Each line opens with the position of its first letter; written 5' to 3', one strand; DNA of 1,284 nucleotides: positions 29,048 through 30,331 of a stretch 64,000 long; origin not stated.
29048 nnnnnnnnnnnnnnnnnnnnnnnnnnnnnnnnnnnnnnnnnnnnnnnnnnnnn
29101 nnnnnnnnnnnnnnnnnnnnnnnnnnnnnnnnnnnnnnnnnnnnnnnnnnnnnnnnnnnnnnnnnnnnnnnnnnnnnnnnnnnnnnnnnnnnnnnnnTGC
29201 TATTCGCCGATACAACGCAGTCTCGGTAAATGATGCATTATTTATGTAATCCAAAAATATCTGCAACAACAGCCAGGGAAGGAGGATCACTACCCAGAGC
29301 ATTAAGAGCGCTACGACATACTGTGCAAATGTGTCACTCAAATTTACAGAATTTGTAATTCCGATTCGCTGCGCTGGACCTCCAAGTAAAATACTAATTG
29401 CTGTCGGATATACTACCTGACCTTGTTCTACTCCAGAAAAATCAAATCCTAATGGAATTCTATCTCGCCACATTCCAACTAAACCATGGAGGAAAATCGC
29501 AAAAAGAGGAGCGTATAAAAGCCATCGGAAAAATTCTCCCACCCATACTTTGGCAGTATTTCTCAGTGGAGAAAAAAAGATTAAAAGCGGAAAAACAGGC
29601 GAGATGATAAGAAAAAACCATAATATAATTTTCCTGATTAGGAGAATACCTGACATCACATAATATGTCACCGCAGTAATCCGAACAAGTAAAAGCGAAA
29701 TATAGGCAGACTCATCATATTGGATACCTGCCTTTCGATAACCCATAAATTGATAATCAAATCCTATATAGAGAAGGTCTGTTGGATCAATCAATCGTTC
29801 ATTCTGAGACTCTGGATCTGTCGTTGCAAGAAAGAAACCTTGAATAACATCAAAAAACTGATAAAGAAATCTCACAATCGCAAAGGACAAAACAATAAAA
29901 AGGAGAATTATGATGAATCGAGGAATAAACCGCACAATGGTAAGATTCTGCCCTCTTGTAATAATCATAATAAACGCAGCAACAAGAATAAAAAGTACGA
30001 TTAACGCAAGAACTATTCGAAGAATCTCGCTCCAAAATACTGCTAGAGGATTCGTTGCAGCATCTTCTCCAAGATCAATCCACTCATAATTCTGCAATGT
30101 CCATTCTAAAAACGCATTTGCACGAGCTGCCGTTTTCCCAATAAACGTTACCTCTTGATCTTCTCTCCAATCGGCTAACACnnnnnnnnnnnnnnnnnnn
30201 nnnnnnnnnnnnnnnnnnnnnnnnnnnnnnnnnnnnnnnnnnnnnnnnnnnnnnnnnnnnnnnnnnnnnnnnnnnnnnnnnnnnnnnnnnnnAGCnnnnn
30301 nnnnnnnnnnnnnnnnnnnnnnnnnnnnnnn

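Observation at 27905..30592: VirB2-like pilin plus VirB6/TrbL-like polytopic membrane protein pair wedged between the hrcA-grpE-dnaK operon and a clp gene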

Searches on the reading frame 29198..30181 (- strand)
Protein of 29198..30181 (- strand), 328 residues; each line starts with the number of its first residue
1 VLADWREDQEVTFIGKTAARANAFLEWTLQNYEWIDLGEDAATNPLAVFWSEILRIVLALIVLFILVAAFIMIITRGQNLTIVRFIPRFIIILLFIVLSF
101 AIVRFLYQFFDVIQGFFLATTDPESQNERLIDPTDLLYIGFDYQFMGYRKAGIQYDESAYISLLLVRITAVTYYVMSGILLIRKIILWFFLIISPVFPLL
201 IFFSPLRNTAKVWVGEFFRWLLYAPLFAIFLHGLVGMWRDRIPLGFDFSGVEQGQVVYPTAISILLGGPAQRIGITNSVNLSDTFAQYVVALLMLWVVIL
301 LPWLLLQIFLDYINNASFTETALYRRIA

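Call 69: predict_structure(alignment_id=A3)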
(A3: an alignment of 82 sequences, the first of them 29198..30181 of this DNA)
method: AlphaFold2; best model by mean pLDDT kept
length: 328 residues; sequences in the alignment: 82
mean_pLDDT: 85.1   pTM: 0.82
mean pLDDT of the five models: 85.1, 84.2, 82.7, 80.5, 75.0
residues with pLDDT >= 90: 120; 70-90: 174; 50-70: 34; < 50: 0
segments of 3 or more residues with pLDDT < 50: none
pLDDT, mean of each block of 10 residues (from residue 1): 80 91 92 68 73 86 90 86 86 88 89 92 87 86 85 86 92 95 89 86 89 91 95 91 73 73 76 67 84 95 94 78 73
secondary structure, 60 per line:
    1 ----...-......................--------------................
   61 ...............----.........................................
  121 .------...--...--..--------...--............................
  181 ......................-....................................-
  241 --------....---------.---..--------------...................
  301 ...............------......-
elements in order: E5-7 H9-30 H45-75 H80-118 E119-121 E128-130 E148-150 H153-202 H204-239 H249-252 H282-315 H322-327

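Call 71: fold_search(model_id=the predicted structure, library=pdb)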
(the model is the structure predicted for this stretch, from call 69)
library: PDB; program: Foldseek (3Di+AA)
matches with E <= 10: 88; with E <= 0.001: 0
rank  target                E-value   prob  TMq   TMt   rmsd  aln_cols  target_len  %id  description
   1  7o3v_F                7.4e-03  0.96  0.28  0.33  22.8       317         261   16  Stalk complex structure (TrwJ/VirB5-TrwI/VirB6) from the fully-assembled R388 type IV secretion system determined by c (released 2022-06-22)
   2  8rt9_F                2.1e-02  1.00  0.44  0.50   7.8       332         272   14  Stalk complex full-length structure (TrwJ/VirB5-TrwI/VirB6) from the fully-assembled R388 type IV secretion system det (released 2024-06-19)
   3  8rtd_L                3.2e-02  1.00  0.47  0.55   7.5       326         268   13  Stalk-Arches-IMC structure from the fully-assembled R388 type IV secretion system determined by cryo-EM. (released 2024-06-19)
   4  7o3v_J                3.8e-02  0.98  0.41  0.50   9.7       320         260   13  Stalk complex structure (TrwJ/VirB5-TrwI/VirB6) from the fully-assembled R388 type IV secretion system determined by c (released 2022-06-22)
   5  7o3v_G                4.6e-02  0.99  0.42  0.51   9.4       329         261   14  Stalk complex structure (TrwJ/VirB5-TrwI/VirB6) from the fully-assembled R388 type IV secretion system determined by c (released 2022-06-22)
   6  7rz8_A                3.2e-01  0.12  0.16  0.10  19.7       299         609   12  Structure of the complex of LBD-TMD part of AMPA receptor GluA2 with auxiliary subunit TARP gamma-5 bound to agonist q (released 2021-10-27)
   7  8rtd_H                3.4e-01  0.77  0.27  0.36   6.5       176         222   14  Stalk-Arches-IMC structure from the fully-assembled R388 type IV secretion system determined by cryo-EM. (released 2024-06-19)
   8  8rtd_I                4.2e-01  0.75  0.27  0.38   7.1       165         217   16  Stalk-Arches-IMC structure from the fully-assembled R388 type IV secretion system determined by cryo-EM. (released 2024-06-19)
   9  7rz5_A                7.4e-01  0.08  0.17  0.11  19.0       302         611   12  Structure of the complex of LBD-TMD part of AMPA receptor GluA2 with auxiliary subunit TARP gamma-5 bound to competiti (released 2021-10-27)
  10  7rz4_A                7.8e-01  0.06  0.16  0.07  21.8       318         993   14  Structure of the complex of AMPA receptor GluA2 with auxiliary subunit TARP gamma-5 bound to competitive antagonist ZK (released 2021-10-27)
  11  8ssa_A                1.2e+00  0.06  0.16  0.07  20.6       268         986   13  Structure of AMPA receptor GluA2 complex with auxiliary subunits TARP gamma-5 and cornichon-2 bound to glutamate and c (released 2023-09-06)
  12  8ss3_A                1.2e+00  0.05  0.15  0.11  21.9       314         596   13  Structure of LBD-TMD of AMPA receptor GluA2 in complex with auxiliary subunits TARP gamma-5 and cornichon-2 bound to c (released 2023-09-06)
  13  9e9d_A                1.4e+00  0.06  0.17  0.08  21.4       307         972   11  Structure of full length AMPA receptor GluA2 and auxiliary subunit TARP gamma-2 in complex with anti-miR 17 oligonucle (released 2026-02-11)
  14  7nen                  1.5e+00  0.11  0.16  0.29  20.2       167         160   10  Crystal structure of outer surface protein C (OspC) from Borrelia garinii (released 2021-04-07)
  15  9rms_E                1.5e+00  0.06  0.15  0.22  14.5       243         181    7  GluA4 in complex with TARP-2, Resting II state, structure of TMD/LBD domains (released 2025-09-24)
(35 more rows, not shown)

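Call 77: search_protein_representatives(protein=window:29198-30181:-)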
Query: 328 residues. Proteins with E-value up to 0.001 (for the whole library): 392; up to 1e-10: 293; up to 1e-30: 231. The best 150 are listed.
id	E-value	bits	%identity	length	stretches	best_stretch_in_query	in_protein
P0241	8.4e-125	432.9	64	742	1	3-327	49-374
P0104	7.5e-124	429.7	65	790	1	4-326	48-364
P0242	2.0e-122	425.1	64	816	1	4-323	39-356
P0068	1.3e-119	415.8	63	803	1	5-327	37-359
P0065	3.6e-119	414.4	62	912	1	4-327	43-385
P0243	1.8e-118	412.1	65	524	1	4-319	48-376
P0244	1.8e-116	405.5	58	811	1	4-327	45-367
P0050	3.1e-116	404.7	65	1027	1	3-318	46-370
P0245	7.3e-115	400.2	62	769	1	3-327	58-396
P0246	2.6e-114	398.4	62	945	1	3-327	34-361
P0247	3.4e-113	394.7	60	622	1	4-326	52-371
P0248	8.1e-113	393.5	58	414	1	4-325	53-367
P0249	4.0e-112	391.2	58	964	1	4-325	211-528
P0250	6.3e-112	390.5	62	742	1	4-325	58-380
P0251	1.9e-111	389.0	58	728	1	5-321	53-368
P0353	3.9e-78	279.5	45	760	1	3-318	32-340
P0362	8.4e-69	248.8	42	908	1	7-316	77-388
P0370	5.2e-57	210.1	42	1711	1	3-326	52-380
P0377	8.4e-55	202.8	42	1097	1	3-313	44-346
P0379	1.6e-52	195.3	40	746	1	2-313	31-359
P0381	2.9e-52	194.4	41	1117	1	5-313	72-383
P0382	4.2e-52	193.9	37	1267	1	5-316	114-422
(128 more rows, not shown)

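Call 78: find_encoding_contigs(protein=P0382, flank=10000, max_places=2)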
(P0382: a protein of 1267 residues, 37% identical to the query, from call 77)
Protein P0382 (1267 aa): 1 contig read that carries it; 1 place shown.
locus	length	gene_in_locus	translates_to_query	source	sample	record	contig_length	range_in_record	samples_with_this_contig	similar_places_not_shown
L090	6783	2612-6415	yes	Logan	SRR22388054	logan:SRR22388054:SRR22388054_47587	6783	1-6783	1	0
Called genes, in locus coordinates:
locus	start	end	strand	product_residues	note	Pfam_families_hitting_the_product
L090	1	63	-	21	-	?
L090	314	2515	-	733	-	PF13620:CarboxypepD_reg (faint)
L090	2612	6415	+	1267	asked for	-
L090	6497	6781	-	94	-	?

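Call 79: find_encoding_contigs(protein=P0379, flank=10000, max_places=2)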
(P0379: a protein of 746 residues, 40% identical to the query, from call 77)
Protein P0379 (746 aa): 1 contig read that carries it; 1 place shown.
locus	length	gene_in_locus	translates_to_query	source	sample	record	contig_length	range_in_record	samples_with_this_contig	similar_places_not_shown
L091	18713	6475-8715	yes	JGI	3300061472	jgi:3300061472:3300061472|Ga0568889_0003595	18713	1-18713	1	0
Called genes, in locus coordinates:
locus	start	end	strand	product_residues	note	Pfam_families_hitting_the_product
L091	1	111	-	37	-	?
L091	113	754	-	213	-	-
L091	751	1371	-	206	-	-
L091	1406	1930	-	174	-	-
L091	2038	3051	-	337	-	-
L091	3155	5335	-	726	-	PF01564:Spermine_synth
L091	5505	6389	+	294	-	PF01738:DLH (faint), PF02129:Peptidase_S15, PF00561:Abhydrolase_1, PF12146:Hydrolase_4, PF20434:BD-FAE (weak), PF12697:Abhydrolase_6, PF00326:Peptidase_S9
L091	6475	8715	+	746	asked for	-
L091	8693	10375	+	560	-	-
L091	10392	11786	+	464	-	-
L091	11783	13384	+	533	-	-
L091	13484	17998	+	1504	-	PF02861:Clp_N, PF02861:Clp_N, PF00004:AAA, PF17871:AAA_lid_9, PF00004:AAA, PF07724:AAA_2, PF07728:AAA_5, PF10431:ClpB_D2-small, +9 more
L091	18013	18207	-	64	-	-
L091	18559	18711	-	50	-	?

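Call 80: find_encoding_contigs(protein=P0362, flank=10000, max_places=2)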
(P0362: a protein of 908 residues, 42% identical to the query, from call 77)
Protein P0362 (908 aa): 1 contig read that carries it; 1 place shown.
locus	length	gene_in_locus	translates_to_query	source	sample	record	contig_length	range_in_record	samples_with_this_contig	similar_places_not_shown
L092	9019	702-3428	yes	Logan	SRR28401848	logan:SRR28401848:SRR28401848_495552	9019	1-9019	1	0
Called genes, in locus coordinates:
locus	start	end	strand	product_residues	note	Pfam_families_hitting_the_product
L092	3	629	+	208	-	?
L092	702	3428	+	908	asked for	-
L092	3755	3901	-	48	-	-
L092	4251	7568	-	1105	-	PF02861:Clp_N, PF23569:NBD_SMAX1 (weak), PF00004:AAA, PF17871:AAA_lid_9, PF00004:AAA, PF07724:AAA_2, PF07728:AAA_5, PF10431:ClpB_D2-small, +6 more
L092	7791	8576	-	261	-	-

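Call 81: find_encoding_contigs(protein=P0353, flank=10000, max_places=2)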
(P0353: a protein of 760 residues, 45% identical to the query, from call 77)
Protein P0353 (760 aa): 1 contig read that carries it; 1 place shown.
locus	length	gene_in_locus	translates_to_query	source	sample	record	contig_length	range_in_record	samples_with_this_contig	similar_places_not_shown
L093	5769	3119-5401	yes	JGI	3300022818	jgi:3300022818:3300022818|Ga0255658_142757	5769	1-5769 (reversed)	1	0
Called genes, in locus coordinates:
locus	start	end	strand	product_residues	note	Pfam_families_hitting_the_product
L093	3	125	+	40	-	?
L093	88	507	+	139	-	PF03773:ArsP_1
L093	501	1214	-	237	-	-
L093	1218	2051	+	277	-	PF00092:VWA, PF13519:VWA_2, PF13768:VWA_3 (weak)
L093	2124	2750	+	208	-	-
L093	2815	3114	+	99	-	-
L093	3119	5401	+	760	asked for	-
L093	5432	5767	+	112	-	?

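Call 88: find_encoding_contigs(protein=P0377, flank=10000, max_places=2)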
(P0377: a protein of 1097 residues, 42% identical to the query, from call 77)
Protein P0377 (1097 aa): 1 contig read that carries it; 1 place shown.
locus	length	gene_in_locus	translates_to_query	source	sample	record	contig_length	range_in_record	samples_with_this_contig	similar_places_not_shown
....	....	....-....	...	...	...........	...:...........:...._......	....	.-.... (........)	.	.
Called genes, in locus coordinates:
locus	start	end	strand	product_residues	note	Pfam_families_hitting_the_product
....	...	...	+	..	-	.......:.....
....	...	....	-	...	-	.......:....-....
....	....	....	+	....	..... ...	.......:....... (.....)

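Call 89: find_encoding_contigs(protein=P0381, flank=10000, max_places=2)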
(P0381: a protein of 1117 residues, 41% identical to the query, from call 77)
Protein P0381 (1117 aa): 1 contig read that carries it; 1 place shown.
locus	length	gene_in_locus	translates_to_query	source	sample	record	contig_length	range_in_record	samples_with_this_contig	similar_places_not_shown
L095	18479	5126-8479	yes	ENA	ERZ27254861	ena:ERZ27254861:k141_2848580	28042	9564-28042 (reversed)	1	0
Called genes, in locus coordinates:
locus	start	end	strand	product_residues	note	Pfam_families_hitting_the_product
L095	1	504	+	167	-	?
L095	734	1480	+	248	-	PF03808:Glyco_tran_WecG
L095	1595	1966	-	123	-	-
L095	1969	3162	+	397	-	-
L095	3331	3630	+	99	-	PF21956:DUF6922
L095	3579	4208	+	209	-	PF08843:AbiEii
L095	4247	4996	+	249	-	-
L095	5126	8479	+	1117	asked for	PF00216:Bac_DNA_binding (faint), PF08221:HTH_9 (faint)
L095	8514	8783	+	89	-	-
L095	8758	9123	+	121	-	PF13470:PIN_3 (faint)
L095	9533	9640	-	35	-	-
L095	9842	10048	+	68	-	PF18929:DUF5678 (weak)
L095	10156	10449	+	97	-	PF13650:Asp_protease_2 (weak), PF13975:gag-asp_proteas (weak)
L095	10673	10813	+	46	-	-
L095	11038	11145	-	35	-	-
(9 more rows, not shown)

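Call 90: find_encoding_contigs(protein=P0370, flank=10000, max_places=2)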
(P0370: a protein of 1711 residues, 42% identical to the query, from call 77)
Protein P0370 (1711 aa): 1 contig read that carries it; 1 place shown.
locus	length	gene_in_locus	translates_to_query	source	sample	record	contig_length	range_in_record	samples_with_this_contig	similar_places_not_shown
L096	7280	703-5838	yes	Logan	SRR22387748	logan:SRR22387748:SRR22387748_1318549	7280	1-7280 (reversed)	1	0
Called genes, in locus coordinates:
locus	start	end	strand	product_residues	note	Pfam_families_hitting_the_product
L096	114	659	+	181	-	PF00588:SpoU_methylase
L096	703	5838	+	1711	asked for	PF09339:HTH_IclR (faint)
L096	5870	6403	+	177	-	-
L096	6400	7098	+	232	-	-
